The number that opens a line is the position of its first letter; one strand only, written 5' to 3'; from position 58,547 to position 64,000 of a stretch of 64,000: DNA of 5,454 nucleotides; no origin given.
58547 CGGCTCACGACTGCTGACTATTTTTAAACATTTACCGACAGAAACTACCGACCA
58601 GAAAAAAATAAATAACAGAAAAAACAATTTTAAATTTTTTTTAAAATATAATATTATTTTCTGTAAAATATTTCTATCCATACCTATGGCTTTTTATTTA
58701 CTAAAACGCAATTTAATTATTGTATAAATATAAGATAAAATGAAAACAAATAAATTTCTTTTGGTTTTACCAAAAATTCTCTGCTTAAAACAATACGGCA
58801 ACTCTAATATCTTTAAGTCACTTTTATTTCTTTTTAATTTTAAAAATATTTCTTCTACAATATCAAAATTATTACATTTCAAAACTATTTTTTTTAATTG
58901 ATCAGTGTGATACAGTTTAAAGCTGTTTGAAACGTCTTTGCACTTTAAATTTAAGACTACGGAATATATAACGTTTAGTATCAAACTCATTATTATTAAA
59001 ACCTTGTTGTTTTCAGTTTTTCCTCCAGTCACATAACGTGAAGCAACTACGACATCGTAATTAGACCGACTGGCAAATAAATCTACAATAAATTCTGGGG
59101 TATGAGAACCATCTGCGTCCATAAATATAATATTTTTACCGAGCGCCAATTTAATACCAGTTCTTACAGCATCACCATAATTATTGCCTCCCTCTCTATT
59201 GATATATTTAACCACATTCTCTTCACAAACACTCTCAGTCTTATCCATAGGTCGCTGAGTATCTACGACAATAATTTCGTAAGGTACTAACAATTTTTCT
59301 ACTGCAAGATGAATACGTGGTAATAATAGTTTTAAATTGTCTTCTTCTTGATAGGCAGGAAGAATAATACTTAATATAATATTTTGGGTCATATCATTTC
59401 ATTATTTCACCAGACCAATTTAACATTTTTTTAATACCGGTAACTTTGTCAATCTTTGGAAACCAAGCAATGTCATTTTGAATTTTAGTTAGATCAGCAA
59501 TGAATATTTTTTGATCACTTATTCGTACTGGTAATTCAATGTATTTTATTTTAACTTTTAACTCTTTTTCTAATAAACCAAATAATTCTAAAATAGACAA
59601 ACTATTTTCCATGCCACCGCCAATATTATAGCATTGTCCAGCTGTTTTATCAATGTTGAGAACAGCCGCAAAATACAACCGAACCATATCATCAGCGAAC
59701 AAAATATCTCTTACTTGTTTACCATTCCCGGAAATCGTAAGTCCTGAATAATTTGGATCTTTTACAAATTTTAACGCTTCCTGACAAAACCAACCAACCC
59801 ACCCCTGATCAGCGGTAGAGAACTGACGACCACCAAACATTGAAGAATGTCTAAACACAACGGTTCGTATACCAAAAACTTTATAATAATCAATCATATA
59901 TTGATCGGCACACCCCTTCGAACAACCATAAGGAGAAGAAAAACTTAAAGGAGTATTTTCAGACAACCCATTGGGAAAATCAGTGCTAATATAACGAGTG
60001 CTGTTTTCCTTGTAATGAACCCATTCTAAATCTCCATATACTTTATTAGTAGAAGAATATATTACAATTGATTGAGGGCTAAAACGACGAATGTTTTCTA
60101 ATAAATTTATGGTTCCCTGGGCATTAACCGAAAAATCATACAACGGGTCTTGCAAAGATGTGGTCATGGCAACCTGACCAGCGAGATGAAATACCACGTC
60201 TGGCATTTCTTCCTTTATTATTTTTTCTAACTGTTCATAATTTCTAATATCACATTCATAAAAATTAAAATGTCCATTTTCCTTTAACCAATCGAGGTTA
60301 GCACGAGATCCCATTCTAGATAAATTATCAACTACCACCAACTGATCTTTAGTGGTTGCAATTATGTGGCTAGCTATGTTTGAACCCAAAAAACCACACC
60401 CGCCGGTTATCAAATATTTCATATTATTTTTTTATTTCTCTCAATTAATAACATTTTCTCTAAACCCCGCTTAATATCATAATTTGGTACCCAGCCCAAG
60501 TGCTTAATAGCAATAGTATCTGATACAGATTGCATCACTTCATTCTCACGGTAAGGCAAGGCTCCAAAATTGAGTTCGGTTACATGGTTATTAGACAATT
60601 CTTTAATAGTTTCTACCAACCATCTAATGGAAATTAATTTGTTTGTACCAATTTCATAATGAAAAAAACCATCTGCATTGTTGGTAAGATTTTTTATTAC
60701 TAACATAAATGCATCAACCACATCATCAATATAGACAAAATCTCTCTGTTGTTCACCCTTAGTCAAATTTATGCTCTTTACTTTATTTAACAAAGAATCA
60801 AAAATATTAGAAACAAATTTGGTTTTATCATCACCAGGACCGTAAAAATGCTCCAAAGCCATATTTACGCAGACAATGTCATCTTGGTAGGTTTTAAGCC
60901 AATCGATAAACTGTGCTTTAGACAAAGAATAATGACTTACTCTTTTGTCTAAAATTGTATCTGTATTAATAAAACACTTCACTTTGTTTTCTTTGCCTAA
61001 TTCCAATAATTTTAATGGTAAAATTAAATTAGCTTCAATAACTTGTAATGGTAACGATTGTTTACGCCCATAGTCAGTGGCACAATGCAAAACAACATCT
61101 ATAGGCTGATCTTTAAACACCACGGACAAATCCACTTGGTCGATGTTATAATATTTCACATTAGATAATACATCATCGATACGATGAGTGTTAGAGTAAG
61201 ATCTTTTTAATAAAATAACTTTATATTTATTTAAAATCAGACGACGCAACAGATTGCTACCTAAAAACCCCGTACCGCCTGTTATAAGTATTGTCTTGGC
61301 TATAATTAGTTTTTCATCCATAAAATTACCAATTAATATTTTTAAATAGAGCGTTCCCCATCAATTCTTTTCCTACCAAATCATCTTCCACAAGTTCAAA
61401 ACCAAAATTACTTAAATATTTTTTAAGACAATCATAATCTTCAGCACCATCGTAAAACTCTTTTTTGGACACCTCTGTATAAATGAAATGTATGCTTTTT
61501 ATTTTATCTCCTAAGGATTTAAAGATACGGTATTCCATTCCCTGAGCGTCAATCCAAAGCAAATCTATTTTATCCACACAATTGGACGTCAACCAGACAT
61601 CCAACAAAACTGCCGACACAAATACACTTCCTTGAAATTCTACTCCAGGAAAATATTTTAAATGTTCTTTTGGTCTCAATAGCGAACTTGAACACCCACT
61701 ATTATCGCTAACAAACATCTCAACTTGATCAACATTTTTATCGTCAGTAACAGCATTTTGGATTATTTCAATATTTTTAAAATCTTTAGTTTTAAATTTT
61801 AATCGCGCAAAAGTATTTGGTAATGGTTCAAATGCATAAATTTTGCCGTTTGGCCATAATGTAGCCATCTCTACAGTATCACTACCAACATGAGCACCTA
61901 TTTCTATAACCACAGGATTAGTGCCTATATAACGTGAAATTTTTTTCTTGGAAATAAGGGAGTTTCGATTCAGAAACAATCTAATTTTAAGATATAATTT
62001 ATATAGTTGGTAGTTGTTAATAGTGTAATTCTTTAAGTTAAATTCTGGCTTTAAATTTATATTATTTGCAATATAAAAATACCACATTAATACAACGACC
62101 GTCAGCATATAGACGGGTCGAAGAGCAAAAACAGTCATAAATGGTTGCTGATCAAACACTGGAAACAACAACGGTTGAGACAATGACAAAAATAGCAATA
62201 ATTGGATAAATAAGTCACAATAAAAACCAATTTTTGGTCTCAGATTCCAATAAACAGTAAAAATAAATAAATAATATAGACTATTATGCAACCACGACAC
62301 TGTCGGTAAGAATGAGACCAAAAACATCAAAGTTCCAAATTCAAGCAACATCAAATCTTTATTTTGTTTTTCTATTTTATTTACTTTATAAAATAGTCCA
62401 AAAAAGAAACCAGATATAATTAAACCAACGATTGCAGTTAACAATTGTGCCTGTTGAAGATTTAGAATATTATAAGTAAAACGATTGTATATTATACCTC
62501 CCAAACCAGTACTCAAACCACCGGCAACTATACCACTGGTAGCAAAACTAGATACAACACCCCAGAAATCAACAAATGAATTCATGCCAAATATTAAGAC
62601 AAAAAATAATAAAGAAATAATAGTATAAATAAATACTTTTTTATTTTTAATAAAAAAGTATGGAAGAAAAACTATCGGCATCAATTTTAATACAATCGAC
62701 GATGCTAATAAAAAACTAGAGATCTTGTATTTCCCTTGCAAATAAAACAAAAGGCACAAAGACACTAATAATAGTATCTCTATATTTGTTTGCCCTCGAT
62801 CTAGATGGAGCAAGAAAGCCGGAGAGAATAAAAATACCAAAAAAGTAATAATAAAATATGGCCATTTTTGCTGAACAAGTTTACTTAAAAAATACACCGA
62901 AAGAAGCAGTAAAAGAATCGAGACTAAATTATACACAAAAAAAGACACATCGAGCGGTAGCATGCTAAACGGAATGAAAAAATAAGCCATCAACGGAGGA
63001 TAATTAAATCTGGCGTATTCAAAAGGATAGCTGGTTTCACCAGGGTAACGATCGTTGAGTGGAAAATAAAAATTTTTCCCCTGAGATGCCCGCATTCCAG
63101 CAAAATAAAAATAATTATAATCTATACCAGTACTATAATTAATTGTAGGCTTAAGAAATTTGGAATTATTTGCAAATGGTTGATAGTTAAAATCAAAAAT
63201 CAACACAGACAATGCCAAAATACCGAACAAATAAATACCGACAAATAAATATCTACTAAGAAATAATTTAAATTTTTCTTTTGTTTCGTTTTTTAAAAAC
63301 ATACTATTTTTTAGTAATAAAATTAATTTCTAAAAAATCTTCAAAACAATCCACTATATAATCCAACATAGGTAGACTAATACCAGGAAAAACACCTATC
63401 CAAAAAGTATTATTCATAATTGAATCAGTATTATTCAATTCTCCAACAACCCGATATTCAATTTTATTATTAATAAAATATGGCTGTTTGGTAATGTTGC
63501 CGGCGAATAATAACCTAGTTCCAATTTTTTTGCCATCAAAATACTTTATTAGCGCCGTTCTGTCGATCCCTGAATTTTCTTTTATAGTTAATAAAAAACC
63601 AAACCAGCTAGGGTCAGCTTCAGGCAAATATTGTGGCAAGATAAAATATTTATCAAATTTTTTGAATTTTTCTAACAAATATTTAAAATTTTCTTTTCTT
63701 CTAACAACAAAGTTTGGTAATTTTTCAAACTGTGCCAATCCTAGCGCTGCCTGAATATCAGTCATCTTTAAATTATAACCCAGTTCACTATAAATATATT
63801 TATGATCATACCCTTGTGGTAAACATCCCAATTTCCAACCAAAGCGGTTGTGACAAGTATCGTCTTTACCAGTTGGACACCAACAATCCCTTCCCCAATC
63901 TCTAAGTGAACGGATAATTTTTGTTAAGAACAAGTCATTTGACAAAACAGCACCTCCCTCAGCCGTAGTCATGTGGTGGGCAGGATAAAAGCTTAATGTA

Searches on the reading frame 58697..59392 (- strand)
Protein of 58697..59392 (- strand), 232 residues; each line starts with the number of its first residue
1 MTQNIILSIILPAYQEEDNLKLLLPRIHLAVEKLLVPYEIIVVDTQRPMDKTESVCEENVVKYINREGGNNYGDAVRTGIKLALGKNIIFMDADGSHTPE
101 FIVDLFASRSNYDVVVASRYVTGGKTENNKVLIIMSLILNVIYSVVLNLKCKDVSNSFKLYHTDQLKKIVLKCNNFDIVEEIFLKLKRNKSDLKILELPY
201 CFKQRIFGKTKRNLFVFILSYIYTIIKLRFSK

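Call 12: search_protein_families(library=pfam, proteins=[window:58697-59392:-], max_evalue=0.001)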
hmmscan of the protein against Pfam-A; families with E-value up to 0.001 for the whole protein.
window:58697-59392:- (232 aa): 1 family
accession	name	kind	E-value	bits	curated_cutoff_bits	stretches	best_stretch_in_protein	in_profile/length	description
PF00535.33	Glycos_transf_2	-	5.4e-21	75.7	23.3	1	8-169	1-167/168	Glycosyl transferase family 2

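Call 28: search_solved_structures(query=window:58697-59392:-, max_evalue=0.001)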
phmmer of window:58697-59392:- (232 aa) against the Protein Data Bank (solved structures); distinct sequences matched with E-value up to 0.001: 7.
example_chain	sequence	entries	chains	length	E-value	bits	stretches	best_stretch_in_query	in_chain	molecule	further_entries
5mlz_A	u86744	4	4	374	2e-21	79.7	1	3-227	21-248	Dolichol monophosphate mannose synthase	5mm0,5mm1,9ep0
5ekp_C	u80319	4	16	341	8.5e-11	45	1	4-126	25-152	Uncharacterized glycosyltransferase sll0501 | Glycosyltransferase sll0501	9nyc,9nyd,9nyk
5eke_A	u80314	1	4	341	8.6e-11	45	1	4-126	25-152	Uncharacterized glycosyltransferase sll0501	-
9nye_A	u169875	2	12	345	8.8e-11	44.9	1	4-126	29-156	Glycosyltransferase sll0501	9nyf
9hwj_A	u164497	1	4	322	2.3e-07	33.8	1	7-226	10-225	Undecaprenyl-phosphate 4-deoxy-4-formamido-L-arabinose transferase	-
9bhc_C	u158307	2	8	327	2.5e-06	30.4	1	7-226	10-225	Undecaprenyl-phosphate 4-deoxy-4-formamido-L-arabinose transferase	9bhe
8vxh_A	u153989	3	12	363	3.4e-06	29.9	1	7-226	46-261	Undecaprenyl-phosphate 4-deoxy-4-formamido-L-arabinose transferase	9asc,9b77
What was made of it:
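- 58694..59392 (-): 232-aa GT2 immediately upstream of B: predicted polyprenyl-phosphate hexose synthase that makes the lipid-linked donor. Best PDB relatives are Dol-P-Man synthase 5mlz (2e-21), GtrB 5ekp and ArnC (call 28).
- The upstream GT2's best solved relatives are Dol-P-Man synthase, GtrB and ArnC (call 28). The adjacent GT2 is closest to Dol-P-Man synthase (call 28).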

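Call 81: search_protein_families(library=ncbifam, proteins=[window:58697-59392:-], max_evalue=0.00001)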
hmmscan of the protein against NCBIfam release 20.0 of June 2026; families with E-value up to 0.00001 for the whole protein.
window:58697-59392:- (232 aa): 5 families
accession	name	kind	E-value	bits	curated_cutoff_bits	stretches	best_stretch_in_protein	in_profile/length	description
TIGR04182.1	glyco_TIGR04182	equivalog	3.6e-12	46.3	325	1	9-213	4-202/293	S-layer glycoprotein N-glycosyltransferase AglJ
NF007986.1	PRK10714.1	equivalog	2.7e-11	43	529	1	7-225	8-222/316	undecaprenyl-phosphate 4-deoxy-4-formamido-L-arabinose transferase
NF047588.1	GlcsyltransPgfSStrep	equivalog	4.1e-10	39.4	500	1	7-171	3-169/308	glycosyltransferase PgfS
NF041391.1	DPhHxTase_Halo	equivalog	1.6e-09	37.1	375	1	13-211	3-191/213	dolichyl-phosphate hexose transferase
TIGR04283.1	glyco_like_mftF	equivalog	1.3e-08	34.7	182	1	7-105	1-93/221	TIGR04283 family arsenosugar biosynthesis glycosyltransferase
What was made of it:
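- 58694..59392 (-): The top four of its five NCBIfam hits are polyprenyl-P transferases (AglJ, ArnC, PgfS, Dol-P-hexose transferase), all below cut-off (call 81).
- On Three-component (Gtr/Arn-type) extracytoplasmic glycosylation system: Window gene 58694..59392 (calls 28 and 81).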

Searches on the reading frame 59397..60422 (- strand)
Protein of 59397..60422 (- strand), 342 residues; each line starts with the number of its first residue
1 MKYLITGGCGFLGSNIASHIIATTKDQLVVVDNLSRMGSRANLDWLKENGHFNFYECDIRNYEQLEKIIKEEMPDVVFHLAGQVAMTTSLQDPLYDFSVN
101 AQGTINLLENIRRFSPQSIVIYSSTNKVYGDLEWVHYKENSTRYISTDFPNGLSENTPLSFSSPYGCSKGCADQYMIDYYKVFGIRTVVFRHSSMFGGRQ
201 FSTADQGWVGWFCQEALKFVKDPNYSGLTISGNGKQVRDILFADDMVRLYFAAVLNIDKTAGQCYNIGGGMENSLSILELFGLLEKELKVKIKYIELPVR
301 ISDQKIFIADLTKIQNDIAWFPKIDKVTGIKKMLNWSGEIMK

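Call 12: search_protein_families(library=pfam, proteins=[window:59397-60422:-], max_evalue=0.001)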
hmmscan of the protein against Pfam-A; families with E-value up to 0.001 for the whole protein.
window:59397-60422:- (342 aa): 7 families
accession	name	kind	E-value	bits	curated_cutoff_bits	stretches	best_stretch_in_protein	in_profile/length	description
PF16363.11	GDP_Man_Dehyd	-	1.3e-44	153.5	27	1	4-333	1-332/332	GDP-mannose 4,6 dehydratase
PF01370.27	Epimerase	-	5.5e-43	147.5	20.9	1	4-268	2-240/240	NAD dependent epimerase/dehydratase family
PF01073.25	3Beta_HSD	-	7.7e-15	55.1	22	1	4-136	1-130/280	3-beta hydroxysteroid dehydrogenase/isomerase family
PF07993.18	NAD_binding_4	-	2.5e-11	43.6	20.1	1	75-209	90-216/258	Male sterility protein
PF08659.16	KR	-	3.7e-10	40.4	22.6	1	3-138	3-150/180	KR domain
PF02719.21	Polysacc_synt_2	-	2.9e-09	37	20.2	1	4-127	2-130/293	Polysaccharide biosynthesis protein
PF04321.23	RmlD_sub_bind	-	1.1e-08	34.9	27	1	1-140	1-116/287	RmlD substrate binding domain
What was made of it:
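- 59394..61321 (-): Two SDR-type sugar-nucleotide enzymes: a 4,6-dehydratase-like protein (342 aa) and an epimerase/reductase-like protein (300 aa). They are the presumed source of the modified NDP-sugar. Pfam (call 12).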

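Call 81: search_protein_families(library=ncbifam, proteins=[window:59397-60422:-], max_evalue=0.00001)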
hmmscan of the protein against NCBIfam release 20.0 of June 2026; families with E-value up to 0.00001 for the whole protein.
window:59397-60422:- (342 aa): 20 families
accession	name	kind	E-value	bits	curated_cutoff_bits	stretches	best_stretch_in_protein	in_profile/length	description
TIGR01181.1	dTDP_gluc_dehyt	equivalog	2.6e-47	161.5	365.1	1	2-336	1-310/321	dTDP-glucose 4,6-dehydratase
TIGR01179.1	galE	equivalog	5.4e-41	140.5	262.3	1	3-337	2-325/332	UDP-glucose 4-epimerase GalE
NF007490.0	PRK10084.1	subfamily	4.3e-40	137.8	649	1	1-336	1-333/361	dTDP-glucose 4,6-dehydratase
NF007582.0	PRK10217.1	equivalog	4.8e-35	121.3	698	1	2-336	3-330/355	dTDP-glucose 4,6-dehydratase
TIGR04180.1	EDH_00030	hypoth_equivalog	9.8e-27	93.8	475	1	4-323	2-295/297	NAD-dependent 4,6-dehydratase LegB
NF007956.0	PRK10675.1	subfamily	2.1e-25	89.6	394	1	1-179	1-163/338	UDP-glucose 4-epimerase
TIGR02622.1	CDP_4_6_dhtase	equivalog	6.8e-24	84.7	278.45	1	2-141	6-146/352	CDP-glucose 4,6-dehydratase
TIGR02197.1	heptose_epim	equivalog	3.4e-22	79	274.6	1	4-336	2-312/316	ADP-glyceromanno-heptose 6-epimerase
NF011728.1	PRK15181.1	equivalog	1.3e-17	63.8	760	1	2-336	17-336/348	Vi polysaccharide biosynthesis UDP-N-acetylglucosaminuronic acid C-4 epimerase TviC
NF043036.1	ErythonDh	equivalog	5.3e-16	58.7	325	1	1-179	1-163/321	D-erythronate dehydrogenase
NF008872.0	PRK11908.1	equivalog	3.3e-14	52.7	294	1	2-296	3-279/349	bifunctional UDP-4-keto-pentose/UDP-xylose synthase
TIGR01472.1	gmd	equivalog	9e-14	51.4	415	1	48-205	52-198/342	GDP-mannose 4,6-dehydratase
NF041015.1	UDPsulfquin_syn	equivalog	3.3e-12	46.1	575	1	39-209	55-226/384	UDP-sulfoquinovose synthase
TIGR01214.1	rmlD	equivalog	2.8e-09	36.5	224.05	1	3-199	2-154/285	dTDP-4-dehydrorhamnose reductase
NF008360.0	PRK11150.1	equivalog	4.3e-09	36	452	1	4-317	3-286/310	ADP-glyceromanno-heptose 6-epimerase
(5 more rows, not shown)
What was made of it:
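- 59394..61321 (-): NCBIfam best hit is dTDP-glucose 4,6-dehydratase, 2.6e-47, below cut-off (call 81).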

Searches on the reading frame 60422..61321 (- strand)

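Call 12: search_protein_families(library=pfam, proteins=[window:60422-61321:-], max_evalue=0.001)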
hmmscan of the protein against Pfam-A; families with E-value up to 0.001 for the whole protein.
window:60422-61321:- (300 aa): 6 families
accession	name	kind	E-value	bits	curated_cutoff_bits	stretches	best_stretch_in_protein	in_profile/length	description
PF01370.27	Epimerase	-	1.6e-34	119.8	20.9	1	11-225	1-240/240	NAD dependent epimerase/dehydratase family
PF16363.11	GDP_Man_Dehyd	-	4.6e-20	72.8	27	1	12-290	1-332/332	GDP-mannose 4,6 dehydratase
PF01073.25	3Beta_HSD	-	7.2e-08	32.2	22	0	12-121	1-115/280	3-beta hydroxysteroid dehydrogenase/isomerase family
PF02719.21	Polysacc_synt_2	-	4.1e-07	29.9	20.2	1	11-128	1-132/293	Polysaccharide biosynthesis protein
PF07993.18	NAD_binding_4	-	4.9e-06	26.3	20.1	1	13-62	1-53/258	Male sterility protein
PF04321.23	RmlD_sub_bind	-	0.00024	20.7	27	0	10-81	2-59/287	RmlD substrate binding domain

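Call 81: search_protein_families(library=ncbifam, proteins=[window:60422-61321:-], max_evalue=0.00001)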
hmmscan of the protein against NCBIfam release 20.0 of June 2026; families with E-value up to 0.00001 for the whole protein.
window:60422-61321:- (300 aa): 16 families
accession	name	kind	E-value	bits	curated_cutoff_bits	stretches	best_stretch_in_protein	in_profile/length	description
TIGR01179.1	galE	equivalog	6.5e-17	61.3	262.3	2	11-120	2-119/332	UDP-glucose 4-epimerase GalE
TIGR01181.1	dTDP_gluc_dehyt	equivalog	1.5e-16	60.4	365.1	1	11-289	2-306/321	dTDP-glucose 4,6-dehydratase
TIGR02197.1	heptose_epim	equivalog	5.4e-15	55.3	274.6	1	11-264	1-280/316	ADP-glyceromanno-heptose 6-epimerase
TIGR04180.1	EDH_00030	hypoth_equivalog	4e-13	49.1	475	1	159-281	175-296/297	NAD-dependent 4,6-dehydratase LegB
NF007490.0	PRK10084.1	subfamily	2.3e-12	46.6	649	1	11-110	3-112/361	dTDP-glucose 4,6-dehydratase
NF007582.0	PRK10217.1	equivalog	4.7e-12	45.7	698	0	9-108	2-111/355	dTDP-glucose 4,6-dehydratase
NF047922.1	GDPFucSynFcl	equivalog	1.1e-11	44.8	500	1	143-290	150-297/308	GDP-L-fucose synthase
NF011728.1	PRK15181.1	equivalog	1.1e-09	37.7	760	0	186-291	226-334/348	Vi polysaccharide biosynthesis UDP-N-acetylglucosaminuronic acid C-4 epimerase TviC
NF007956.0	PRK10675.1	subfamily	4e-09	36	394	0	11-120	3-122/338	UDP-glucose 4-epimerase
TIGR03466.1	HpnA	hypoth_equivalog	1.7e-08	33.7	367.65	1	10-122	2-113/327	hopanoid-associated sugar epimerase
NF042422.1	oxyalk_red_OleD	equivalog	2e-08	34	580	0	11-122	3-110/329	2-alkyl-3-oxoalkanoate reductase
NF008872.0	PRK11908.1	equivalog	3.4e-08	32.9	294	1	156-245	184-273/349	bifunctional UDP-4-keto-pentose/UDP-xylose synthase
TIGR01777.1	yfcH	hypoth_equivalog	7.6e-07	29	207.35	0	11-57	1-48/292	TIGR01777 family oxidoreductase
NF008360.0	PRK11150.1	equivalog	8.8e-07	28.4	452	0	122-241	131-252/310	ADP-glyceromanno-heptose 6-epimerase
TIGR04130.1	FnlA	equivalog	2.3e-06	26.8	730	1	8-251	4-250/337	UDP-N-acetylglucosamine 4,6-dehydratase/5-epimerase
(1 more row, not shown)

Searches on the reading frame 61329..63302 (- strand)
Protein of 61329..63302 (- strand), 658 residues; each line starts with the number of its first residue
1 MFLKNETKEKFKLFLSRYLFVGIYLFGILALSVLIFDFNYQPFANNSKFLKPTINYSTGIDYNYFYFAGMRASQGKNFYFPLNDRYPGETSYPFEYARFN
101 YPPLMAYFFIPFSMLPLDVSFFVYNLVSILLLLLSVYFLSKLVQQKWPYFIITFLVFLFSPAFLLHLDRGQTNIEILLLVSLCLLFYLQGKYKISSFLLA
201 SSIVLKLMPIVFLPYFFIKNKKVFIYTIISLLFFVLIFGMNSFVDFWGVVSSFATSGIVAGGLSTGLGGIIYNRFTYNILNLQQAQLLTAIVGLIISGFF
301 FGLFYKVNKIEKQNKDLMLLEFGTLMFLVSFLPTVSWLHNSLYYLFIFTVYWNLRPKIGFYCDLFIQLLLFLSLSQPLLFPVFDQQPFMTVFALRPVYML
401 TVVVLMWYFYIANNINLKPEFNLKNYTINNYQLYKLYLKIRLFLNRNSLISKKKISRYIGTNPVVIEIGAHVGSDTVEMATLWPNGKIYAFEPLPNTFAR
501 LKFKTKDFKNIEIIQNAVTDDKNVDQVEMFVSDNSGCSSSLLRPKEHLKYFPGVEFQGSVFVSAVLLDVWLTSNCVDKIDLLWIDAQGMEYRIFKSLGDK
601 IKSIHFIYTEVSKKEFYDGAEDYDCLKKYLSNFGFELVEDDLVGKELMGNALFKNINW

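Call 4: search_protein_families(library=pfam, proteins=[window:61329-63302:-], max_evalue=1)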
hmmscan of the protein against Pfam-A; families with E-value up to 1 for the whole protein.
window:61329-63302:- (658 aa): 4 families
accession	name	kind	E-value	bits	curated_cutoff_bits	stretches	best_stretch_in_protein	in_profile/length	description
PF09594.16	GT87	-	4.1e-20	73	25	1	99-330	1-236/237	Glycosyltransferase family 87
PF05050.19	Methyltransf_21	-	2.1e-17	64.2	22.7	1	467-637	1-173/173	Methyltransferase FkbM domain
PF02390.23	Methyltransf_4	-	0.18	11.7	24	1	462-517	2-59/173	Putative methyltransferase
PF02475.24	TRM5-TYW2_MTfase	-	0.22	11.9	28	1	450-527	25-102/164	TRM5/TYW2 methyltransferase domain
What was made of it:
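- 61326..63302 (-): GT87 (a recognised GT-C) fused to an FkbM methyltransferase, in the same operon-like block. Pfam GT87 4e-20 and Methyltransf_21 2e-17 (call 4).
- Checked: A GT87 (GT-C) fused to an FkbM methyltransferase lies at 61326..63302 (call 4).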

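Call 5: search_protein_families(library=ncbifam, proteins=[window:61329-63302:-], max_evalue=1)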
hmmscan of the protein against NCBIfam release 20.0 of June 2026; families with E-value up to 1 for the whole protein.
window:61329-63302:- (658 aa): 5 families
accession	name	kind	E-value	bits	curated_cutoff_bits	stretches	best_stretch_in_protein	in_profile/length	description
TIGR01444.1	fkbM_fam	subfamily_domain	6.7e-21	75.2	37.7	1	464-611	1-142/143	FkbM family methyltransferase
TIGR02469.1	CbiT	equivalog_domain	6.6e-06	26.4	78.3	1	462-531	20-94/124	precorrin-6Y C5,15-methyltransferase (decarboxylating) subunit CbiT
NF009915.0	PRK13375.1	equivalog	0.00089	18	413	1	98-238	93-231/425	mannosyltransferase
NF005640.0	PRK07402.1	equivalog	0.0094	15.5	219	1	461-519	43-103/200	precorrin-6Y C5,15-methyltransferase subunit CbiT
NF006138.0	PRK08287.1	equivalog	0.17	11.7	210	1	464-517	34-89/189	decarboxylating cobalt-precorrin-6B (C(15))-methyltransferase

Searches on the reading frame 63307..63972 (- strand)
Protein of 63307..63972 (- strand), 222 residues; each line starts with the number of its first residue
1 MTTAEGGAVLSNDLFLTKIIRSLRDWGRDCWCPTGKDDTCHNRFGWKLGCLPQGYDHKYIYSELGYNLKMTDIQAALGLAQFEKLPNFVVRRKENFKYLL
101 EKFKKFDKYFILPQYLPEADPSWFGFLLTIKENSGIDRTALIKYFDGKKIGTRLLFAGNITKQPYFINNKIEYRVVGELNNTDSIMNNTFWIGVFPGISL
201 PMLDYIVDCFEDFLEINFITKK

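Call 12: search_protein_families(library=pfam, proteins=[window:63307-63972:-], max_evalue=0.001)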
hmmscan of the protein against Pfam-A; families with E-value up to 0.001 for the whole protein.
window:63307-63972:- (222 aa): 1 family
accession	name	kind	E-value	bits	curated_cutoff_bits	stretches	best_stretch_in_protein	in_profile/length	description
PF01041.23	DegT_DnrJ_EryC1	-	4.1e-30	105.6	19.8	1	1-210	176-359/360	DegT/DnrJ/EryC1/StrS aminotransferase family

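Call 81: search_protein_families(library=ncbifam, proteins=[window:63307-63972:-], max_evalue=0.00001)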
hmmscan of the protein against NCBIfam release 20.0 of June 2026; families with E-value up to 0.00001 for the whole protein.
window:63307-63972:- (222 aa): 5 families
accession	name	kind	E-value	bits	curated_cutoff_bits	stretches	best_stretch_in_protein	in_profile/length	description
NF011936.0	PRK15407.1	equivalog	6.3e-101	338.2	423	1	1-216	225-438/440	lipopolysaccharide biosynthesis protein RfbH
TIGR03588.1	PseC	equivalog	5e-19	68.5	423.5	1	1-210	188-376/380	UDP-4-amino-4,6-dideoxy-N-acetyl-beta-L-altrosamine transaminase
TIGR04181.1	NHT_00031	hypoth_equivalog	1.8e-16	60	420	1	57-170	230-339/359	LegC family aminotransferase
NF008658.2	PRK11658.1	equivalog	1e-12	47.4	631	1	1-214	184-377/379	UDP-4-amino-4-deoxy-L-arabinose aminotransferase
TIGR04427.1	PLP_DesI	equivalog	2.8e-07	30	650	0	54-172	228-347/390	dTDP-4-dehydro-6-deoxyglucose aminotransferase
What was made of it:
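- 63304..64000 (-): RfbH-like PLP/PMP enzyme (CDP-6-deoxy-4-hexulose 3-dehydrase type), cut by the window edge. NCBIfam RfbH 6.3e-101, matching profile positions 225-438 only (call 81).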
